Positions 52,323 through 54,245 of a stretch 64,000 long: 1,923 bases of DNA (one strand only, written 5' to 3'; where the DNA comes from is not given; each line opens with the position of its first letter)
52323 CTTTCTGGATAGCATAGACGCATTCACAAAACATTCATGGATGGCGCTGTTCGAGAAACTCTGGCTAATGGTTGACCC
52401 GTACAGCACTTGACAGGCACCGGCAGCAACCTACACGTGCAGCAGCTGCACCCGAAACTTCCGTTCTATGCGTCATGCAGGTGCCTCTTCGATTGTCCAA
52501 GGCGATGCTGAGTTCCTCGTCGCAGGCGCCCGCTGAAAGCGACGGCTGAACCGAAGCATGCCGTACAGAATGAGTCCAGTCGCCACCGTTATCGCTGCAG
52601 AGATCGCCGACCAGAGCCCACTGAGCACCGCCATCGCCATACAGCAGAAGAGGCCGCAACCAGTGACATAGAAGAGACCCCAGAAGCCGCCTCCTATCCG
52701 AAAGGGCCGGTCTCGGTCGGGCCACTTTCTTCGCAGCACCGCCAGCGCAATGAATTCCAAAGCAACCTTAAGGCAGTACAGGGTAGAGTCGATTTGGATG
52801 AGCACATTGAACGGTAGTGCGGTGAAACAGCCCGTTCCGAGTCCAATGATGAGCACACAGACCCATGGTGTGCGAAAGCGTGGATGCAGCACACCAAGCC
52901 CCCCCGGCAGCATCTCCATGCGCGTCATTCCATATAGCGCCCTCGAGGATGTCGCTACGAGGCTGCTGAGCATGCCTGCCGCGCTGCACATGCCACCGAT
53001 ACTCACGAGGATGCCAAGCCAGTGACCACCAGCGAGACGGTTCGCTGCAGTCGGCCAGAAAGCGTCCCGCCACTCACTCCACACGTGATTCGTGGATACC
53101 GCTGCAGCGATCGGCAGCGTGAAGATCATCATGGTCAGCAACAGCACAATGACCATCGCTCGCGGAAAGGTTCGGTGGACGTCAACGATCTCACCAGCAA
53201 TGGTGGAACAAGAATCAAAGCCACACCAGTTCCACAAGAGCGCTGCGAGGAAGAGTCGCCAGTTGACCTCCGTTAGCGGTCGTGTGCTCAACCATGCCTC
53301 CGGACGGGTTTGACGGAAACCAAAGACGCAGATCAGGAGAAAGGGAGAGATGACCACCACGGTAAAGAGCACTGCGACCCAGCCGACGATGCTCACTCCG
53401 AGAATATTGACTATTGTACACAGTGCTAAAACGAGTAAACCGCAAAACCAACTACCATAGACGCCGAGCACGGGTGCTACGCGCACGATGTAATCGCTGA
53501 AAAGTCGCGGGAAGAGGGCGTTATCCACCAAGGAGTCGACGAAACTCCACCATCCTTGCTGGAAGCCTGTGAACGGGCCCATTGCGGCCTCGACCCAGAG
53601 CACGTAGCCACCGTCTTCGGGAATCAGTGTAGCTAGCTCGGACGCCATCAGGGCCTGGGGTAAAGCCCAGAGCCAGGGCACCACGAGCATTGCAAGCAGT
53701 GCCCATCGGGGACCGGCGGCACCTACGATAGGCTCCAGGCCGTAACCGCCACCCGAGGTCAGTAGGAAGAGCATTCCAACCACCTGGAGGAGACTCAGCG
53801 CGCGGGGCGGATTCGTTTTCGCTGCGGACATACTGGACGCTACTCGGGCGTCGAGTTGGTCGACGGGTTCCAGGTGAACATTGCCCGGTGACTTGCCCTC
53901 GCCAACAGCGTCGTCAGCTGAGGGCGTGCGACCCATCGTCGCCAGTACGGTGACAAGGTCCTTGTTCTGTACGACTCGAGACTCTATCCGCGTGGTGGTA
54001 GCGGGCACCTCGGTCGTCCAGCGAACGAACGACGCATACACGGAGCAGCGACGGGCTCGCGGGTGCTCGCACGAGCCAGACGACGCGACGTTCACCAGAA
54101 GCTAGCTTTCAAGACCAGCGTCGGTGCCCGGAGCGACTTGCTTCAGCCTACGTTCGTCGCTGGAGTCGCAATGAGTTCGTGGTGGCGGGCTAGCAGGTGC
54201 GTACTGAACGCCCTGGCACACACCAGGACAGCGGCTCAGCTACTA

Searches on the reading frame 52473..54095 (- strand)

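Call 6: search_protein_families(library=pfam, proteins=[window:52473-54095:-])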
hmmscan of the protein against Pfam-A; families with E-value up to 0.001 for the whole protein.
window:52473-54095:- (540 aa): 2 families
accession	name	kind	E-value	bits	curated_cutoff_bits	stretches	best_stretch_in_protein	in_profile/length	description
PF13520.12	AA_permease_2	-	1.1e-33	117.2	27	1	100-490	1-402/427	Amino acid permease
PF00324.27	AA_permease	-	1e-11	44.7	24.6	1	119-491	18-423/470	Amino acid permease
